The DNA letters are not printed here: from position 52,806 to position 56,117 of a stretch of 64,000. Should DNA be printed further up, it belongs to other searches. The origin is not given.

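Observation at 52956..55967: PilB/GspE secretion ATPase with two complete ATPase modules in one 1003-aa polypeptide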

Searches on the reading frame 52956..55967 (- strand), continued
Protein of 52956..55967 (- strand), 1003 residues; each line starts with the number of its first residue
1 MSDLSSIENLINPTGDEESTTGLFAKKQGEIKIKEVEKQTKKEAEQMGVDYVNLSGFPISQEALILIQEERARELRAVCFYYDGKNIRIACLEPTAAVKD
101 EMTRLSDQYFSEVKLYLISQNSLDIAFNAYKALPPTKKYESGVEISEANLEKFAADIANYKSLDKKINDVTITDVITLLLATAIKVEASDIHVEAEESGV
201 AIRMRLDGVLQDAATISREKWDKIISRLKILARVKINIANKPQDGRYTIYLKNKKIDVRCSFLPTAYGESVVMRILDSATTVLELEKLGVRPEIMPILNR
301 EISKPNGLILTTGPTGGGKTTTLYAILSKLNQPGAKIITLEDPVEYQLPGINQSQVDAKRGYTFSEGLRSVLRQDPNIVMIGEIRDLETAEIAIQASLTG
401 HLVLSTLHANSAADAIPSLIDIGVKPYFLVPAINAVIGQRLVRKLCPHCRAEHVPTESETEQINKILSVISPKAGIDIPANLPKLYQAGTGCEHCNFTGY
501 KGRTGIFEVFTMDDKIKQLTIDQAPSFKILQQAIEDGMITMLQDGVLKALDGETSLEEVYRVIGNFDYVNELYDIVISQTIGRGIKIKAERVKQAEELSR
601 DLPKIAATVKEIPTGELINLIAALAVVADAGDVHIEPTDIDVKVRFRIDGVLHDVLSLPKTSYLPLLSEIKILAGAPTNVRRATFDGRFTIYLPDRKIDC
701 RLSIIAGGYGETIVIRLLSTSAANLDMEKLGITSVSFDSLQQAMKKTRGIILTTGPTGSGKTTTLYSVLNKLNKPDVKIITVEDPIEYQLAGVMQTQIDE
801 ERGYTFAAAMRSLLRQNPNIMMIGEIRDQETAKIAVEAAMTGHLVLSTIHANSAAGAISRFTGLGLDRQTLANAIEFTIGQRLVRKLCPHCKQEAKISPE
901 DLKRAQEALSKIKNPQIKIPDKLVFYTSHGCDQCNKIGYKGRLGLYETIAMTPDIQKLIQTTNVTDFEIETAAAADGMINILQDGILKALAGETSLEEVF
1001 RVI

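Call 38: find_encoding_contigs(protein=P0290, flank=10000, max_places=1)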
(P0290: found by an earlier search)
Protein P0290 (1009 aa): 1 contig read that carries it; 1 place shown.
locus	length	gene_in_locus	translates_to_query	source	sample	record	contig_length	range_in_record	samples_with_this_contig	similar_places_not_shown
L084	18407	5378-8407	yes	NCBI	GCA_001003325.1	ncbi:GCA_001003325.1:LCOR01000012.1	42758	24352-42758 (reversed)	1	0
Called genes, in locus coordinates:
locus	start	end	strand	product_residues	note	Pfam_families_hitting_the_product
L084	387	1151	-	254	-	PF12704:MacB_PCD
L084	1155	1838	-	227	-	PF00005:ABC_tran, PF02463:SMC_N (faint), PF13304:AAA_21 (faint)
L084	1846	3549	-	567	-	PF25973:BSH_CzcB (faint), PF25984:BSH_YknX (faint)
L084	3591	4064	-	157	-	PF02367:TsaE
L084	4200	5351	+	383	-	PF01368:DHH (weak)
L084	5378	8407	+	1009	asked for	PF00437:T2SSE, PF03215:Rad17 (faint), PF25199:nSTAND_NTPase5 (faint), PF00004:AAA (faint), PF00005:ABC_tran (faint), PF12775:AAA_7 (faint), PF13173:AAA_14 (faint), PF00437:T2SSE, +5 more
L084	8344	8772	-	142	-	-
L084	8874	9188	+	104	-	-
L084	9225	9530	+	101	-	PF21956:DUF6922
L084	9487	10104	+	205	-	PF08843:AbiEii (weak)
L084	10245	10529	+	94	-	-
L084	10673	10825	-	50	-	-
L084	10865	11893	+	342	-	PF05496:RuvB_N, PF00004:AAA, PF07728:AAA_5, PF17864:AAA_lid_4, PF05491:WHD_RuvB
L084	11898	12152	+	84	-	-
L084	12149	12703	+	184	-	PF03703:bPH_2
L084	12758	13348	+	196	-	-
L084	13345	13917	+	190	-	PF08843:AbiEii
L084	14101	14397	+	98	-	-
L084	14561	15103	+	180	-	PF20772:TACO1_YebC_N, PF01709:Transcrip_reg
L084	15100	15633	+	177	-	PF02075:RuvC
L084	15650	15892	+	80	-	-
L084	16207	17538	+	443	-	PF02955:GSH-S_ATP (faint), PF14397:ATPgrasp_ST, PF02655:ATP-grasp_3 (faint), PF08443:RimK (faint), PF05618:RimB-like (faint)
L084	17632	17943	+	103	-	PF04014:MazE_antitoxin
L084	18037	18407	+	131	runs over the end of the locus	PF13470:PIN_3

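Call 39: find_encoding_contigs(protein=P0127, flank=10000, max_places=1)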
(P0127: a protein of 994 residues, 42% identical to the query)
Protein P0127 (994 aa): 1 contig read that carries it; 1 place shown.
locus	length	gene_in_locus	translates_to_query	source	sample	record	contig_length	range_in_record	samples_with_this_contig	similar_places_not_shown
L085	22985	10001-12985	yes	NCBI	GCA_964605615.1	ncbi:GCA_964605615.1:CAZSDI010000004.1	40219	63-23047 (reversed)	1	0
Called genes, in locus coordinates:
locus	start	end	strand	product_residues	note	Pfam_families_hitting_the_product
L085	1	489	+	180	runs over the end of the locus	PF07705:CARDB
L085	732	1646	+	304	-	PF13191:AAA_16 (weak), PF23569:NBD_SMAX1, PF05621:TniB (faint), PF13173:AAA_14 (faint), PF13401:AAA_22 (weak), PF00004:AAA, PF17871:AAA_lid_9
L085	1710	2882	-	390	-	-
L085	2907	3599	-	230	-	-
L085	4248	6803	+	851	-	PF20720:nSTAND3 (faint), PF17871:AAA_lid_9, PF00004:AAA, PF07724:AAA_2, PF07728:AAA_5, PF10431:ClpB_D2-small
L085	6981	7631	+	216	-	PF07690:MFS_1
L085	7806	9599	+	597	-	PF14716:HHH_8, PF14520:HHH_5 (weak), PF14792:DNA_pol_B_palm (weak), PF14791:DNA_pol_B_thumb, PF02811:PHP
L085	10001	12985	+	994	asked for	PF00437:T2SSE, PF25199:nSTAND_NTPase5 (faint), PF00004:AAA (faint), PF13173:AAA_14 (faint), PF13401:AAA_22 (faint), PF13604:AAA_30 (faint), PF20720:nSTAND3 (faint), PF00437:T2SSE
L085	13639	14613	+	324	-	PF05496:RuvB_N, PF00004:AAA, PF07728:AAA_5 (weak), PF17864:AAA_lid_4, PF05491:WHD_RuvB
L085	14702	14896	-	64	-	-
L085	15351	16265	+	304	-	PF02899:Phage_int_SAM_1, PF13102:Phage_int_SAM_5, PF13495:Phage_int_SAM_4, PF00589:Phage_integrase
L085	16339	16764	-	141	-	-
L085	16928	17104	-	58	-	-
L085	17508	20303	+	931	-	PF00133:tRNA-synt_1, PF01406:tRNA-synt_1e (faint), PF09334:tRNA-synt_1g, PF13603:tRNA-synt_1_2, PF00133:tRNA-synt_1, PF08264:Anticodon_1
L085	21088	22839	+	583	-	-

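Call 47: find_encoding_contigs(protein=P0122, flank=8000, max_places=1)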
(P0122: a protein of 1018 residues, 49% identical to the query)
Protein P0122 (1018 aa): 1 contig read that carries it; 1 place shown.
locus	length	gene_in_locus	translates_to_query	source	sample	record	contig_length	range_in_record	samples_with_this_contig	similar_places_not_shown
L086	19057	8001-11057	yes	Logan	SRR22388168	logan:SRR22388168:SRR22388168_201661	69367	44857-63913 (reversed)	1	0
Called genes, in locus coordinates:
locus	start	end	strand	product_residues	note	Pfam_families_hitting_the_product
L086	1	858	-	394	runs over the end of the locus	PF11258:DUF3048, PF17479:DUF3048_C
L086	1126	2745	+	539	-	-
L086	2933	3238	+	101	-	-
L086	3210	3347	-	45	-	-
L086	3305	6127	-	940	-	PF02739:5_3_exonuc_N, PF01367:5_3_exonuc, PF12826:HHH_2 (weak), PF14520:HHH_5 (weak), PF01612:DNA_pol_A_exo1, PF22619:DNA_polI_exo1, PF00476:DNA_pol_A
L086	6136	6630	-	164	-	PF02367:TsaE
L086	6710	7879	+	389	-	PF01368:DHH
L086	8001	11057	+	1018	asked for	PF13604:AAA_30 (faint), PF05157:MshEN, PF13401:AAA_22 (faint), PF01637:ATPase_2 (faint), PF04851:ResIII (faint), PF14532:Sigma54_activ_2 (faint), PF00437:T2SSE, PF00437:T2SSE, +9 more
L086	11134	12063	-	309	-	-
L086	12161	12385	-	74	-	-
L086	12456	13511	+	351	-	PF05496:RuvB_N, PF00004:AAA, PF07728:AAA_5, PF17864:AAA_lid_4, PF05491:WHD_RuvB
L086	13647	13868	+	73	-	-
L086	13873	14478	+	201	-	-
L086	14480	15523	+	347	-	PF02547:Queuosine_synth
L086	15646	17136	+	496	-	PF00932:LTD, PF18942:DUF5689 (faint), PF04076:BOF (weak), PF01336:tRNA_anti-codon (faint)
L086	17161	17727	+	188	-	-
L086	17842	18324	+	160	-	PF13470:PIN_3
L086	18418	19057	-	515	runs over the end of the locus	PF04055:Radical_SAM, PF16199:Radical_SAM_C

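Call 48: find_encoding_contigs(protein=P0272, flank=8000, max_places=1)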
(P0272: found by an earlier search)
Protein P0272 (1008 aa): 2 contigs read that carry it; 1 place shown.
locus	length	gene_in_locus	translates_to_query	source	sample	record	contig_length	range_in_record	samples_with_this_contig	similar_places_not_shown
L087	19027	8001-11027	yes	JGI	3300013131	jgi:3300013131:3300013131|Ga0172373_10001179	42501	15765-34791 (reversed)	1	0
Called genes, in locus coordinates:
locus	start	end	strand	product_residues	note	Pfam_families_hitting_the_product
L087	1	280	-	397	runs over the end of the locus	PF11258:DUF3048, PF17479:DUF3048_C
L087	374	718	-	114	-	-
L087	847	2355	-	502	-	PF02310:B12-binding, PF04055:Radical_SAM, PF13282:DUF4070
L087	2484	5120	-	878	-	PF02739:5_3_exonuc_N, PF01367:5_3_exonuc, PF22619:DNA_polI_exo1 (weak), PF00476:DNA_pol_A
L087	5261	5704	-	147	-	PF02367:TsaE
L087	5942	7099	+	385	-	-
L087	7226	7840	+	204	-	-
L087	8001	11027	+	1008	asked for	PF05157:MshEN (weak), PF13401:AAA_22 (faint), PF00437:T2SSE, PF00004:AAA (faint), PF00005:ABC_tran (faint), PF01637:ATPase_2 (faint), PF02492:cobW (faint), PF00437:T2SSE, +11 more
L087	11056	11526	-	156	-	PF00856:SET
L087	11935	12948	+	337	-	PF06068:TIP49 (faint), PF05496:RuvB_N, PF07728:AAA_5, PF00004:AAA, PF17864:AAA_lid_4, PF05491:WHD_RuvB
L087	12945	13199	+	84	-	-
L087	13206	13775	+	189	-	PF03703:bPH_2 (weak)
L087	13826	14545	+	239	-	PF20772:TACO1_YebC_N, PF01709:Transcrip_reg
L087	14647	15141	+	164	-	PF02075:RuvC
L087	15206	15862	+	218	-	PF14402:7TM_transglut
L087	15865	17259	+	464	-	PF14397:ATPgrasp_ST, PF08443:RimK (faint), PF05618:RimB-like (weak)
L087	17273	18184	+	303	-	PF08443:RimK, PF07478:Dala_Dala_lig_C (faint), PF02955:GSH-S_ATP (weak)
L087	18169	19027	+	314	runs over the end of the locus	PF14397:ATPgrasp_ST (faint), PF02955:GSH-S_ATP, PF08443:RimK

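Call 49: find_encoding_contigs(protein=P0305, flank=8000, max_places=1)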
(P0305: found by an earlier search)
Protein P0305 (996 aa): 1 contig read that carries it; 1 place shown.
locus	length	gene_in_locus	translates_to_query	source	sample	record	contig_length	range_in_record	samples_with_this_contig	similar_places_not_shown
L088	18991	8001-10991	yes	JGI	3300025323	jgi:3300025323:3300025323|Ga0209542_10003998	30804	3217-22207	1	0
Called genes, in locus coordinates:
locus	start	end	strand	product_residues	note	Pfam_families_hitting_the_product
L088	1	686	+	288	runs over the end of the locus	PF01026:TatD_DNase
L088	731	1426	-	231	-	PF02096:60KD_IMP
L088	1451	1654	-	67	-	PF01809:YidD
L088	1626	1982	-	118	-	PF00825:Ribonuclease_P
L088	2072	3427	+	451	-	PF11638:DnaA_N, PF00308:Bac_DnaA, PF01695:IstB_IS21, PF13173:AAA_14 (faint), PF08299:Bac_DnaA_C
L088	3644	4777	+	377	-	PF00712:DNA_pol3_beta, PF02767:DNA_pol3_beta_2, PF02768:DNA_pol3_beta_3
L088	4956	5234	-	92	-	-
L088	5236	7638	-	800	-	PF00912:Transgly, PF00905:Transpeptidase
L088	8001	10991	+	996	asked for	PF00437:T2SSE, PF12775:AAA_7 (faint), PF13191:AAA_16 (faint), PF13604:AAA_30 (faint), PF20720:nSTAND3 (faint), PF25199:nSTAND_NTPase5 (faint), PF02492:cobW (faint), PF00437:T2SSE, +2 more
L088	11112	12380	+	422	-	PF00675:Peptidase_M16, PF05193:Peptidase_M16_C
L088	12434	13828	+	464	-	PF01943:Polysacc_synt, PF13440:Polysacc_synt_3, PF01554:MatE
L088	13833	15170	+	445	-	PF04932:Wzy_C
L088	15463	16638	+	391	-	PF04932:Wzy_C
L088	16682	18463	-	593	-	PF19044:P-loop_TraG, PF01935:DUF87 (weak), PF12846:AAA_10, PF19044:P-loop_TraG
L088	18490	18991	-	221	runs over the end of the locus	PF26593:TraC-like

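Call 52: find_encoding_contigs(protein=P0187, flank=6000, max_places=2)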
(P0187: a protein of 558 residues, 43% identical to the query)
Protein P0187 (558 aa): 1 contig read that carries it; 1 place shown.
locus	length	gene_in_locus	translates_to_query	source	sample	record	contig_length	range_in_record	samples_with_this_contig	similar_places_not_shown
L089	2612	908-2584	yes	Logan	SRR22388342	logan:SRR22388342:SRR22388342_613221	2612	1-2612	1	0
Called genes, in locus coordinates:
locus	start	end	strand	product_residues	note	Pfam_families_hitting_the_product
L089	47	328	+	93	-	-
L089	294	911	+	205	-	PF08843:AbiEii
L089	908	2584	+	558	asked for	PF00437:T2SSE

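Call 53: find_encoding_contigs(protein=P0179, flank=6000, max_places=2)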
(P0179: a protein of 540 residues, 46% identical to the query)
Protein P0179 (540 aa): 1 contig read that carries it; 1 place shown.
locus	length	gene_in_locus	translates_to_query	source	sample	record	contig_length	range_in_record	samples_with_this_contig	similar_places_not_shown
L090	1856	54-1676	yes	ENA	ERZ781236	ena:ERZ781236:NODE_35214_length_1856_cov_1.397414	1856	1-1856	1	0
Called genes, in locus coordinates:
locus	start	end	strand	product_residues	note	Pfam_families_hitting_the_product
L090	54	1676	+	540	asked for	PF00437:T2SSE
